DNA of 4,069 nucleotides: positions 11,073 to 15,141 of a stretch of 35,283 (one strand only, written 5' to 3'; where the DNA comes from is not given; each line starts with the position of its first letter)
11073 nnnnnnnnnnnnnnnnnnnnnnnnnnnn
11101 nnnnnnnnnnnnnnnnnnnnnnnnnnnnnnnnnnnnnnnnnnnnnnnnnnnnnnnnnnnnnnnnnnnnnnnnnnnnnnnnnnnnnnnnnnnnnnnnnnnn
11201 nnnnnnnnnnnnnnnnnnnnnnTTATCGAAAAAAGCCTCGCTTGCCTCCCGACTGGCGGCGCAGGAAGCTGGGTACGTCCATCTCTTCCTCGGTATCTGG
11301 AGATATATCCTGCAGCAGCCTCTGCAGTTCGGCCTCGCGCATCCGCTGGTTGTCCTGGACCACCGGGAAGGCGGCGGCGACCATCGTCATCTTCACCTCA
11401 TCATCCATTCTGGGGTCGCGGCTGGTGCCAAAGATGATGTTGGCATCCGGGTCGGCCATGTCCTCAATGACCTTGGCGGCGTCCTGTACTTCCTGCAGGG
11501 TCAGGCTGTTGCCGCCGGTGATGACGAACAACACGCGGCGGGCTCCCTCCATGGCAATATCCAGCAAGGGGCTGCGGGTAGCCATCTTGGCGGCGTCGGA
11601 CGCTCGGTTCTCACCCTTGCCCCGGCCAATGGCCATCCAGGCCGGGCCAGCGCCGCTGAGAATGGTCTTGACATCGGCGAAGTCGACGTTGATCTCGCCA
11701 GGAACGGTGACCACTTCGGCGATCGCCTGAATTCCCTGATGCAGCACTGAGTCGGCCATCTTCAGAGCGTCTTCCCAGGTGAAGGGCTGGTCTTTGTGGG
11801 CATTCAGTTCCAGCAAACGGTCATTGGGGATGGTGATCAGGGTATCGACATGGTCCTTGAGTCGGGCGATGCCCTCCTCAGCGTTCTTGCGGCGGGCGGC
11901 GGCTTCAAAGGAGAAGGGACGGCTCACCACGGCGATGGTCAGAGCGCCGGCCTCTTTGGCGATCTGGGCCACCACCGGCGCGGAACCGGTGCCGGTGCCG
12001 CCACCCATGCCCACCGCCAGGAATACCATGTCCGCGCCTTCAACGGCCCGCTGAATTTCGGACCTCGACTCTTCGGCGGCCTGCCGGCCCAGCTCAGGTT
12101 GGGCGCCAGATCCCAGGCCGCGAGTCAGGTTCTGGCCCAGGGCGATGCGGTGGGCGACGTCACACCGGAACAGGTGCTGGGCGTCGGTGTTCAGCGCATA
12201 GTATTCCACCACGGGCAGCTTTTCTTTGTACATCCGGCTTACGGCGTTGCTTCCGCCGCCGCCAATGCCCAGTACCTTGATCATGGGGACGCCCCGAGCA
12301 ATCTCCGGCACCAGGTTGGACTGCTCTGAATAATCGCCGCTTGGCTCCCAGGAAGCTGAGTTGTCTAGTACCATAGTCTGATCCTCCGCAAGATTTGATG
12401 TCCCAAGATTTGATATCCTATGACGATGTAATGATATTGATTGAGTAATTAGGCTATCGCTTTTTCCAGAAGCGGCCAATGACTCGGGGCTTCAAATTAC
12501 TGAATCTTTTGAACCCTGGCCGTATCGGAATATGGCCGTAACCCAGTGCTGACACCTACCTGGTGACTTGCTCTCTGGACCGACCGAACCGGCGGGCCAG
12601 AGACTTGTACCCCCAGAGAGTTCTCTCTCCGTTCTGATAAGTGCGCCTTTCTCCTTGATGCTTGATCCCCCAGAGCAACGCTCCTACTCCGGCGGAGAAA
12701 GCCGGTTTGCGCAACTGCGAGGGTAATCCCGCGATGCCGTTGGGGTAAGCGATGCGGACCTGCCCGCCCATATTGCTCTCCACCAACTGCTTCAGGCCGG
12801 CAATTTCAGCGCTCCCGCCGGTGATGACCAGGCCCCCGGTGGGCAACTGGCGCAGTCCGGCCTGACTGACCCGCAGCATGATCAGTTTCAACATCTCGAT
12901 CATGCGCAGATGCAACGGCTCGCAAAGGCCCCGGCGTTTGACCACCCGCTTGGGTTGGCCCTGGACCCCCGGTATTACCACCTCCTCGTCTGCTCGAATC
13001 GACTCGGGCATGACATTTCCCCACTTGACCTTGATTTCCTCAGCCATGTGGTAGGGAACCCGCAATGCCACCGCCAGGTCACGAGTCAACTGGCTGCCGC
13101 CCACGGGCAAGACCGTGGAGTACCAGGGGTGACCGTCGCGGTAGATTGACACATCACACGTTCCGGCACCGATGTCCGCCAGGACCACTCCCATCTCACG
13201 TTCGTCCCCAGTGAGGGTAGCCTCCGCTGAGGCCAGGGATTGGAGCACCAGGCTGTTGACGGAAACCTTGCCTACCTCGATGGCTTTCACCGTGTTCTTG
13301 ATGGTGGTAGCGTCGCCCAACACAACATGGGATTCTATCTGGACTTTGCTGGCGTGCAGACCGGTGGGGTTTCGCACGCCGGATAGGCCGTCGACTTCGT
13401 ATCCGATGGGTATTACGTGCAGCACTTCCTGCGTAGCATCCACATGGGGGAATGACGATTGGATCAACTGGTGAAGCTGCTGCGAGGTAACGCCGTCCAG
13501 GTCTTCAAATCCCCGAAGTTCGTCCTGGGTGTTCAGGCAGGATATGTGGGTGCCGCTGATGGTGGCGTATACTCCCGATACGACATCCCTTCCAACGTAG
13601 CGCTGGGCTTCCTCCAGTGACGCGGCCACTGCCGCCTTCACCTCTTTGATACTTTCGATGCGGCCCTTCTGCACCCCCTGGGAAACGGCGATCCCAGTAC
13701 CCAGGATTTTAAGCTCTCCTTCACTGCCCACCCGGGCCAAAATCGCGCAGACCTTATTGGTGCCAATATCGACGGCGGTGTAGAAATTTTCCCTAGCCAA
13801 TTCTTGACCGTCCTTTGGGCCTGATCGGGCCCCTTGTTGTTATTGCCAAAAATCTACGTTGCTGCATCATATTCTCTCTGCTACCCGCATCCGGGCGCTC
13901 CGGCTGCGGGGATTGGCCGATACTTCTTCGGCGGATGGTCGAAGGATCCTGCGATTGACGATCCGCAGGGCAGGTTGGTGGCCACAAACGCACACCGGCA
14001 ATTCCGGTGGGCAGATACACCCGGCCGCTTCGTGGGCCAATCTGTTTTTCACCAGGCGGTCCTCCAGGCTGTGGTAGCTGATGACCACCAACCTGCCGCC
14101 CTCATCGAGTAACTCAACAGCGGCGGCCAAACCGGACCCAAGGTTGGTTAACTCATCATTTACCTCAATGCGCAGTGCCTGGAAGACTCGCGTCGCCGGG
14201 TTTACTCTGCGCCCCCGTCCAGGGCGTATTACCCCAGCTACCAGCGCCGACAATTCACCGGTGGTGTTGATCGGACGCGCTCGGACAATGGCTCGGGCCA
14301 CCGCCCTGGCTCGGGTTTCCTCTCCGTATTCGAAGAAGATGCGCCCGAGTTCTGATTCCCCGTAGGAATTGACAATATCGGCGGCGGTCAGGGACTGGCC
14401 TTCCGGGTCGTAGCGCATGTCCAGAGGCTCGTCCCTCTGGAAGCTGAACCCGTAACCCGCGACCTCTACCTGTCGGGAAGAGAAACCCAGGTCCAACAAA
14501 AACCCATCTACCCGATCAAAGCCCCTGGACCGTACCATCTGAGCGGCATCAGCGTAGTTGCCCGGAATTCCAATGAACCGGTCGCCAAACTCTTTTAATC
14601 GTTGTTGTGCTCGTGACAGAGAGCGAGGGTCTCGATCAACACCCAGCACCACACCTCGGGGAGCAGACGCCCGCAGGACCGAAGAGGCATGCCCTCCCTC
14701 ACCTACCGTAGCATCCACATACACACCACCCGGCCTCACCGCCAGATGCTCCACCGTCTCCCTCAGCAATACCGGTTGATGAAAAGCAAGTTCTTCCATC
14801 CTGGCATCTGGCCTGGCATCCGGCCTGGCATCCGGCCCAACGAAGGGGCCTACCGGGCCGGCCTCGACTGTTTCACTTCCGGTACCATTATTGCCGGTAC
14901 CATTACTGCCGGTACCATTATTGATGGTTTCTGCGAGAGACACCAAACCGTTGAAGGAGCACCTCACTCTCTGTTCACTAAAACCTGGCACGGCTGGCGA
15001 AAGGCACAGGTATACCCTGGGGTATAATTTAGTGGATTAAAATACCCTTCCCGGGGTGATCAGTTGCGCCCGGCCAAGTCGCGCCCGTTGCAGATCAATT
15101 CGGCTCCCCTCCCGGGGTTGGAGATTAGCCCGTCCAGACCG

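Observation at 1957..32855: At least 23 short tandem-repeat loci (11-21 bp units, 2-4 copies) concentrated at the edges of housekeeping genes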

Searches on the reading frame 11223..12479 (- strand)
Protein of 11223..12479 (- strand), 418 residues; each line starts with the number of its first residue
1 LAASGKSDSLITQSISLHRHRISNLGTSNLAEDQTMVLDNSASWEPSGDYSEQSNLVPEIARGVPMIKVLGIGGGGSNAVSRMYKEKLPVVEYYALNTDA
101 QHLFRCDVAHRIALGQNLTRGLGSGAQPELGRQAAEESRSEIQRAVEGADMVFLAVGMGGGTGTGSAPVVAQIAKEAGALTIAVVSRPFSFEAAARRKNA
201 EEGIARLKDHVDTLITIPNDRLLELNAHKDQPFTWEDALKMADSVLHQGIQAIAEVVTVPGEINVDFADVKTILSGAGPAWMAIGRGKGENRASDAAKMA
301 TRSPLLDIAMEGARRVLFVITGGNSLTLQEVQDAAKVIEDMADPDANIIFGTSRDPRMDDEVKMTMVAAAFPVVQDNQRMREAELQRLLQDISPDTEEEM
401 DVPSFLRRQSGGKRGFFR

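Call 6: search_protein_families(library=ncbifam, proteins=[window:11223-12479:-])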
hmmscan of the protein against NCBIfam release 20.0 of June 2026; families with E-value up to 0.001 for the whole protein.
window:11223-12479:- (418 aa): 1 family
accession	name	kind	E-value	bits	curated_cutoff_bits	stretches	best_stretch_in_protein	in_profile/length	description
TIGR00065.1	ftsZ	equivalog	1.1e-115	386.7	295.2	1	65-381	18-334/353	cell division protein FtsZ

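Call 49: find_encoding_contigs(protein=window:11223-12374:-, flank=10000, max_places=10)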
Protein window:11223-12374:- (383 aa): 4 contigs read that carry it; 4 places shown.
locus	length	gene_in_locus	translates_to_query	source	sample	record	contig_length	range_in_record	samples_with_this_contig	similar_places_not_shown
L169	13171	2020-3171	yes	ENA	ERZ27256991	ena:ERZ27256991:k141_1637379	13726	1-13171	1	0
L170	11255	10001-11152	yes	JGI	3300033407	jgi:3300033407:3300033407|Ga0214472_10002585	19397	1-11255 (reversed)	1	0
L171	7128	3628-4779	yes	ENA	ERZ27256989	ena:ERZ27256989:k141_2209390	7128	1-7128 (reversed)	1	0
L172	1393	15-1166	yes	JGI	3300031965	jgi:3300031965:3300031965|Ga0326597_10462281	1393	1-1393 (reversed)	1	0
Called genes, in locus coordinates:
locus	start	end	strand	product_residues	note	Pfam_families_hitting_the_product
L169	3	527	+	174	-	?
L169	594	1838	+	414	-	PF11104:PilM_2 (weak), PF02491:SHS2_FTSA, PF06723:MreB_Mbl, PF14450:FtsA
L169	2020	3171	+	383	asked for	PF00091:Tubulin, PF12327:FtsZ_C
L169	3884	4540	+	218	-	PF22811:Zn_ribbon_NrdR, PF03477:ATP-cone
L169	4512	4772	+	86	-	-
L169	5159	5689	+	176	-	-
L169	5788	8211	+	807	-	PF00317:Ribonuc_red_lgN, PF02867:Ribonuc_red_lgC, PF12637:TSCPD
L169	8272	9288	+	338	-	PF04166:PdxA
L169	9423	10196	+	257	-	PF03807:F420_oxidored, PF14748:P5CR_dimer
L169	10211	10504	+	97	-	PF02325:CCB3_YggT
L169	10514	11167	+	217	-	PF08433:KTI12, PF13671:AAA_33, PF13238:AAA_18 (weak)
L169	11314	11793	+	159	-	PF00903:Glyoxalase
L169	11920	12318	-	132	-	-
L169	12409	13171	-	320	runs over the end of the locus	PF07136:DUF1385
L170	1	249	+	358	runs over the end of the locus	PF01321:Creatinase_N, PF00557:Peptidase_M24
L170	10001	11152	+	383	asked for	PF00091:Tubulin, PF12327:FtsZ_C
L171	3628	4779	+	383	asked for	PF00091:Tubulin, PF12327:FtsZ_C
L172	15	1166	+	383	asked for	PF00091:Tubulin, PF12327:FtsZ_C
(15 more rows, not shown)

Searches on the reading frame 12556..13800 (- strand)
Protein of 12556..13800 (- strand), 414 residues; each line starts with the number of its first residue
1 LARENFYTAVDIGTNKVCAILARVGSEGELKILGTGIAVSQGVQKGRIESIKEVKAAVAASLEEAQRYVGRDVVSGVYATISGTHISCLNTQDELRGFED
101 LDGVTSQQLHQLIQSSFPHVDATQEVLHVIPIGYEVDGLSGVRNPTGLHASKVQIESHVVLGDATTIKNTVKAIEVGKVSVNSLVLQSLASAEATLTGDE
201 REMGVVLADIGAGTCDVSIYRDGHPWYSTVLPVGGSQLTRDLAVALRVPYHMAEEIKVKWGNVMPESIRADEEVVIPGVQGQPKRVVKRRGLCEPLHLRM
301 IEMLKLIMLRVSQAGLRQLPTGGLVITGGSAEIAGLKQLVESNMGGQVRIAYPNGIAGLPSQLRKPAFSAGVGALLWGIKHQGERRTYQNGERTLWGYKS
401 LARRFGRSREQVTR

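Call 6: search_protein_families(library=ncbifam, proteins=[window:12556-13800:-])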
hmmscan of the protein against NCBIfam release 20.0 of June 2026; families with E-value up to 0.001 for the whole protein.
window:12556-13800:- (414 aa): 10 families
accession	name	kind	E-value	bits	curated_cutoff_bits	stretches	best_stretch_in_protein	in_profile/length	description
TIGR01174.1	ftsA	equivalog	1.7e-93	313.7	175.85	1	8-375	3-369/371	cell division protein FtsA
NF007009.0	PRK09472.1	equivalog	6.6e-72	242.9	409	1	6-382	9-390/420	cell division protein FtsA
TIGR01175.1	pilM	subfamily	1.8e-09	37.1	133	1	180-353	163-315/348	type IV pilus assembly protein PilM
TIGR02529.1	EutJ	subfamily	2.3e-07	30.5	152.1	1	167-259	77-164/239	ethanolamine utilization protein EutJ family protein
NF010539.0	PRK13927.1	subfamily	2.8e-07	29.8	293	1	201-351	149-311/339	rod shape-determining protein MreB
NF045709.1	Amuc_1101_fam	equivalog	1.3e-06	27.6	650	1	197-267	173-241/608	Amuc_1101 family PilM-like pilus complex protein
NF011660.0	PRK15080.1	equivalog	1.9e-06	27.3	182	1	204-259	143-197/277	ethanolamine utilization protein EutJ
TIGR00904.1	mreB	subfamily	6e-06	25.5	365.75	1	184-351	131-311/334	MreB/Mrl family cell shape determining protein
NF010540.1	PRK13929.1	exception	0.00017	20.8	515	1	165-351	115-309/334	rod-share determining protein MreBH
NF053558.1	BeeR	equivalog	0.00067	18.8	530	0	207-343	163-307/349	BeeR family actin-like protein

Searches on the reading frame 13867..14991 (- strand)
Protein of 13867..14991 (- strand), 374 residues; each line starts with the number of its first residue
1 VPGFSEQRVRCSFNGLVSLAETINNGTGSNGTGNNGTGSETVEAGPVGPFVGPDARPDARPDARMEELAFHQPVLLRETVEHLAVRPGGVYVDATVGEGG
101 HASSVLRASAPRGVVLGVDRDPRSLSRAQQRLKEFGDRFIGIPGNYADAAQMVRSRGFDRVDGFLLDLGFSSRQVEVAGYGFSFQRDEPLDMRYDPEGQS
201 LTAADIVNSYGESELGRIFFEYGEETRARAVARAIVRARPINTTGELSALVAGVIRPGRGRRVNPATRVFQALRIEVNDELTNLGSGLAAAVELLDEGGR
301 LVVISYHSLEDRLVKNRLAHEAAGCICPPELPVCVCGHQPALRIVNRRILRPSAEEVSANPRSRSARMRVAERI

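Call 6: search_protein_families(library=ncbifam, proteins=[window:13867-14991:-])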
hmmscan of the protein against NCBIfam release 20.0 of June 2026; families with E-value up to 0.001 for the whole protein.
window:13867-14991:- (374 aa): 2 families
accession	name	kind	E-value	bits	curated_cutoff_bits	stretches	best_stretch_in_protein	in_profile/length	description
TIGR00006.1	TIGR00006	equivalog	6.5e-94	314.8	154.3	1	69-373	5-309/310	16S rRNA (cytosine(1402)-N(4))-methyltransferase RsmH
NF053511.1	tRNA_U34_MnmM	equivalog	3.1e-05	23.6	135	0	84-170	14-98/183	tRNA 5-(aminomethyl)-2-thiouridylate-methyltransferase MnmM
